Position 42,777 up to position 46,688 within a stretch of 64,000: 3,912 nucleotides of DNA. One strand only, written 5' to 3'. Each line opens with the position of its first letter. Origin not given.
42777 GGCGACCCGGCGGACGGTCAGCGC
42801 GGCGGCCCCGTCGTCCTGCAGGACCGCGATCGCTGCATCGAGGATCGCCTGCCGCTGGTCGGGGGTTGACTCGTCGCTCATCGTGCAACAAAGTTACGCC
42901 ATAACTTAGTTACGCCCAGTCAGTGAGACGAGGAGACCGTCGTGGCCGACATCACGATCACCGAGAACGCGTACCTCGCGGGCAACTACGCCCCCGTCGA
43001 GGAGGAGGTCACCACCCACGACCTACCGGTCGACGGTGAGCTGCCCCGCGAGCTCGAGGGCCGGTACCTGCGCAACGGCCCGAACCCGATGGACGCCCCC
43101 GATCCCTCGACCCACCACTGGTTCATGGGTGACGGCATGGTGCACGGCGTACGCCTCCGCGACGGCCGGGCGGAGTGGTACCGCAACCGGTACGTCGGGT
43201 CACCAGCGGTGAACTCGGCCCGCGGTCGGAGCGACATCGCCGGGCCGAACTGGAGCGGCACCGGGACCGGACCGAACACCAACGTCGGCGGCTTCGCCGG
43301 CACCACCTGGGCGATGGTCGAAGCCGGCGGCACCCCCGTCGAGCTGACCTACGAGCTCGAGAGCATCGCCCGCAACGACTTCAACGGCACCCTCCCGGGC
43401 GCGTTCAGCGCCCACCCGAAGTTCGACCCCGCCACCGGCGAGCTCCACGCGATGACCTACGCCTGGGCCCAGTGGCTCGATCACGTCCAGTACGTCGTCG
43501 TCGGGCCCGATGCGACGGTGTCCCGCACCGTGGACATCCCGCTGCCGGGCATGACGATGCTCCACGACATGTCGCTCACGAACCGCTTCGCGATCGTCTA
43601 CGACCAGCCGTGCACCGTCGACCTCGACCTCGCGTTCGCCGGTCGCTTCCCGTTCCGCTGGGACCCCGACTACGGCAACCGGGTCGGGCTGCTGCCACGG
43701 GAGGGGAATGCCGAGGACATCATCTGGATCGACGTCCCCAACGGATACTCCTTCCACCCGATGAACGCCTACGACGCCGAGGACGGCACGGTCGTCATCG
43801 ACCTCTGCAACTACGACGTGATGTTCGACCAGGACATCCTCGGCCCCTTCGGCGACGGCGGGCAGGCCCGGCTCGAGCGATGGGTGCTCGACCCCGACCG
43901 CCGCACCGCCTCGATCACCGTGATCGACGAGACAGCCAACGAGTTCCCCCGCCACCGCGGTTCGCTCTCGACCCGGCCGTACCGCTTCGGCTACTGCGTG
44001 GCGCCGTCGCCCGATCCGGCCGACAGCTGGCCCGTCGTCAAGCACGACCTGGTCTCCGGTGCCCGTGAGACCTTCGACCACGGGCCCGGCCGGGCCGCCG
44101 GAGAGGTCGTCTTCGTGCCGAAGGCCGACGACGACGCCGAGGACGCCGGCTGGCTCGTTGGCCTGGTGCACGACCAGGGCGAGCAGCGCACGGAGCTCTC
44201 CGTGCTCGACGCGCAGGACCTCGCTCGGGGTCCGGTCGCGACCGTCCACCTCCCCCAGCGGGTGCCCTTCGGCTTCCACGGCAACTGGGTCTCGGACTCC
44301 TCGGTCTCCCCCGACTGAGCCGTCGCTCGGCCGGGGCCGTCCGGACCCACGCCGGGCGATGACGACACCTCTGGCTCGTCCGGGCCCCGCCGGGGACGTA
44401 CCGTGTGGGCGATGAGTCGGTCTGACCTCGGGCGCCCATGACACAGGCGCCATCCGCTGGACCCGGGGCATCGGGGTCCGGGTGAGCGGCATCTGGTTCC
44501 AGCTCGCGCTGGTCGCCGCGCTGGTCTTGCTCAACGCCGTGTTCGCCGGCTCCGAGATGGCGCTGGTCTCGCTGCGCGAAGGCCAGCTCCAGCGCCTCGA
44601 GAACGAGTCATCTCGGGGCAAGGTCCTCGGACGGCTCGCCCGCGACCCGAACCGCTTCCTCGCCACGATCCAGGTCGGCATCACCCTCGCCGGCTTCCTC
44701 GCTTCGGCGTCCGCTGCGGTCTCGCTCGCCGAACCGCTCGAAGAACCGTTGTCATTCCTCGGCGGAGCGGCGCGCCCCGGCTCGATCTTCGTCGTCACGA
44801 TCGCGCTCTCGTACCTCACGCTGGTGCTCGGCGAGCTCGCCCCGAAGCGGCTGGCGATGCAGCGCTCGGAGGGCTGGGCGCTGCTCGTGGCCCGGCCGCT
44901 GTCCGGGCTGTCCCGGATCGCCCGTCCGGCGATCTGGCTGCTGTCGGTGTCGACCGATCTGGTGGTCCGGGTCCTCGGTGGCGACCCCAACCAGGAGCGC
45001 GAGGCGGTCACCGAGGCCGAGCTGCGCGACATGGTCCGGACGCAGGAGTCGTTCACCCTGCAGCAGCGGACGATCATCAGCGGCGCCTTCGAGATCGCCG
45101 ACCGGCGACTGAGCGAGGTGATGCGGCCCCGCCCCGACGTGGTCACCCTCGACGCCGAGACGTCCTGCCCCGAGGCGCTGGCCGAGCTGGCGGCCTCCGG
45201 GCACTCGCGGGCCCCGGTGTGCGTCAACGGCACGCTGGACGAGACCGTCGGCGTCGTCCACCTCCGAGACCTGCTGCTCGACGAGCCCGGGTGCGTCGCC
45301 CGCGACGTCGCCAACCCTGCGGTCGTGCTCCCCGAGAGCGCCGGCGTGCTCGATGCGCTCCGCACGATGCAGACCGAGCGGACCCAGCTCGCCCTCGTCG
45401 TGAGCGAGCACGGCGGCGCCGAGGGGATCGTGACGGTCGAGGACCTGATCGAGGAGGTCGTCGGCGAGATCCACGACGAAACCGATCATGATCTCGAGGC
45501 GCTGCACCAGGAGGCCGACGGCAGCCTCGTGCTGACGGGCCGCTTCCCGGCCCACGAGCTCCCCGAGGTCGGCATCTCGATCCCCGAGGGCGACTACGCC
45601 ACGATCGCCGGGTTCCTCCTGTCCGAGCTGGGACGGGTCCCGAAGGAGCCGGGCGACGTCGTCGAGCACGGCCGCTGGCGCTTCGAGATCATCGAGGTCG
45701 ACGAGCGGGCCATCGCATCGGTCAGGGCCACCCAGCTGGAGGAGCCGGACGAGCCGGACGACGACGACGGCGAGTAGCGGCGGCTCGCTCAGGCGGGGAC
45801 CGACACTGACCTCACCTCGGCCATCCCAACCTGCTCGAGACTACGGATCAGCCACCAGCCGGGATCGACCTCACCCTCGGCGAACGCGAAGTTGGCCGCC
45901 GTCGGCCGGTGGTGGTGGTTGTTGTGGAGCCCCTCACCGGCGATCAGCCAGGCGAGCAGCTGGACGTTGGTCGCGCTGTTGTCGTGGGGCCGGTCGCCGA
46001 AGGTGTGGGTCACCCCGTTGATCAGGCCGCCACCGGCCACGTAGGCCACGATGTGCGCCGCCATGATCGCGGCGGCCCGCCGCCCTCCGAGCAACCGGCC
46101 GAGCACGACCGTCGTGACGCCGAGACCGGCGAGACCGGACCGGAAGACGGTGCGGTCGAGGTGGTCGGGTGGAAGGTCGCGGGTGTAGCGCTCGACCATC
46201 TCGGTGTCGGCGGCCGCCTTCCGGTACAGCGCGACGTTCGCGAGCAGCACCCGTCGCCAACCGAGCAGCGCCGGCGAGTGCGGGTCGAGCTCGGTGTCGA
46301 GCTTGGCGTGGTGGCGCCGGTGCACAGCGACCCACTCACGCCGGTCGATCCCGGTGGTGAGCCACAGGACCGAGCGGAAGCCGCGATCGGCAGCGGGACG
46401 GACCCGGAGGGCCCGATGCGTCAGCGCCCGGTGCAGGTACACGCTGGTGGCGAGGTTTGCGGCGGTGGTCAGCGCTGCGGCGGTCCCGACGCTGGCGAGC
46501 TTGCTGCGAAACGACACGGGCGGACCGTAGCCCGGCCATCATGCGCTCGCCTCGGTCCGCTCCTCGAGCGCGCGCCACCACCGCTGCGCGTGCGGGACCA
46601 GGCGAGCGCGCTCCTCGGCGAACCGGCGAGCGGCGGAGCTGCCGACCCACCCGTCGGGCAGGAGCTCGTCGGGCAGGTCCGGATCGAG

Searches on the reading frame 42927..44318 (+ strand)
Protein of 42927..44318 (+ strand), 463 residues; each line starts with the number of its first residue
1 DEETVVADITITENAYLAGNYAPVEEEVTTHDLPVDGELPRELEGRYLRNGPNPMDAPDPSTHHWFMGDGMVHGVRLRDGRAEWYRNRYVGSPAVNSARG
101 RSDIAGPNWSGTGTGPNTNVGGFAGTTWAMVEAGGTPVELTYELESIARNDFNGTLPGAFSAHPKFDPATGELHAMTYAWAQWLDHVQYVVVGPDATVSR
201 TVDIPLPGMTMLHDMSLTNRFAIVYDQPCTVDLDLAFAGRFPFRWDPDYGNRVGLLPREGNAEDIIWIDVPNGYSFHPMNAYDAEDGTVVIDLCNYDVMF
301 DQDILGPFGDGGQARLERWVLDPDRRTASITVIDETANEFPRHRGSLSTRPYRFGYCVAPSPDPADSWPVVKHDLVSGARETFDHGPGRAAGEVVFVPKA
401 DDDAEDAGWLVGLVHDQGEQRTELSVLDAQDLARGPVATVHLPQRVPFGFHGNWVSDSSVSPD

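Call 62: search_protein_families(library=pfam, proteins=[window:42927-44318:+])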
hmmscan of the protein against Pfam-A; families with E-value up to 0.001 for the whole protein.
window:42927-44318:+ (463 aa): 1 family
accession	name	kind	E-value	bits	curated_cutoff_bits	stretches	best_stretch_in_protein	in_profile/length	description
PF03055.21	RPE65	-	2.3e-108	363.7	27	1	21-456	1-469/469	Retinal pigment epithelial membrane protein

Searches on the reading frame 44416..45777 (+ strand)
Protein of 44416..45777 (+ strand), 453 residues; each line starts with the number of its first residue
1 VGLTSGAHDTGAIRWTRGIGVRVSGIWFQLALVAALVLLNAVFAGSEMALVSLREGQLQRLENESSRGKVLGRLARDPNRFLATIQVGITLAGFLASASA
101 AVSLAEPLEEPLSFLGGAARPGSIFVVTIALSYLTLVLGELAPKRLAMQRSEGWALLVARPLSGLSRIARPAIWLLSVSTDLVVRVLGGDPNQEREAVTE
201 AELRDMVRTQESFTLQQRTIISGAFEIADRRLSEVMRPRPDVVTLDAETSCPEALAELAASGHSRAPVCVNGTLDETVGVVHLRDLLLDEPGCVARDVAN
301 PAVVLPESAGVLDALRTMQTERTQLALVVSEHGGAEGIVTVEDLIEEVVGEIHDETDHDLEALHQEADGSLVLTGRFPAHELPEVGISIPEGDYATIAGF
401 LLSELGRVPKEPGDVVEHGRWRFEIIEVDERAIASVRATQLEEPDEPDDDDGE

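Call 62: search_protein_families(library=pfam, proteins=[window:44416-45777:+])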
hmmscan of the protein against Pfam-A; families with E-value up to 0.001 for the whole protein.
window:44416-45777:+ (453 aa): 3 families
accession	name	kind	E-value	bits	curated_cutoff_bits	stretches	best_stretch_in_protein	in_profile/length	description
PF01595.25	CNNM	-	2.1e-45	155.1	28.4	1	33-212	3-173/181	Cyclin M transmembrane N-terminal domain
PF00571.33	CBS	-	9.7e-18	64.7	24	2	233-287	2-52/57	CBS domain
PF03471.22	CorC_HlyC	-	2.8e-17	62.9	27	1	365-440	2-79/81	Transporter associated domain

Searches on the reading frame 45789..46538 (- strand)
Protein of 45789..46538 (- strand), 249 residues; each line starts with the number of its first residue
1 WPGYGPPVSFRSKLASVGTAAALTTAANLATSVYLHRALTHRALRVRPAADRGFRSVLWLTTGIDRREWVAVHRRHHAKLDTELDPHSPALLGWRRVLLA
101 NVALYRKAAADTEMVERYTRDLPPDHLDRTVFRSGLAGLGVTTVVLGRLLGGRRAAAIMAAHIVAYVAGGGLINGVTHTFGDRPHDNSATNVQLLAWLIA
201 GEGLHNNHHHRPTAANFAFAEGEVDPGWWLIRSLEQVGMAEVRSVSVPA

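Call 62: search_protein_families(library=pfam, proteins=[window:45789-46538:-])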
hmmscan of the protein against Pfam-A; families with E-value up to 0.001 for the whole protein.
window:45789-46538:- (249 aa): 1 family
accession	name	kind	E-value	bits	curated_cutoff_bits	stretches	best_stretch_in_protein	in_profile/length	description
PF00487.30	FA_desaturase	-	4.6e-15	56.5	29.7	1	21-215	8-227/253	Fatty acid desaturase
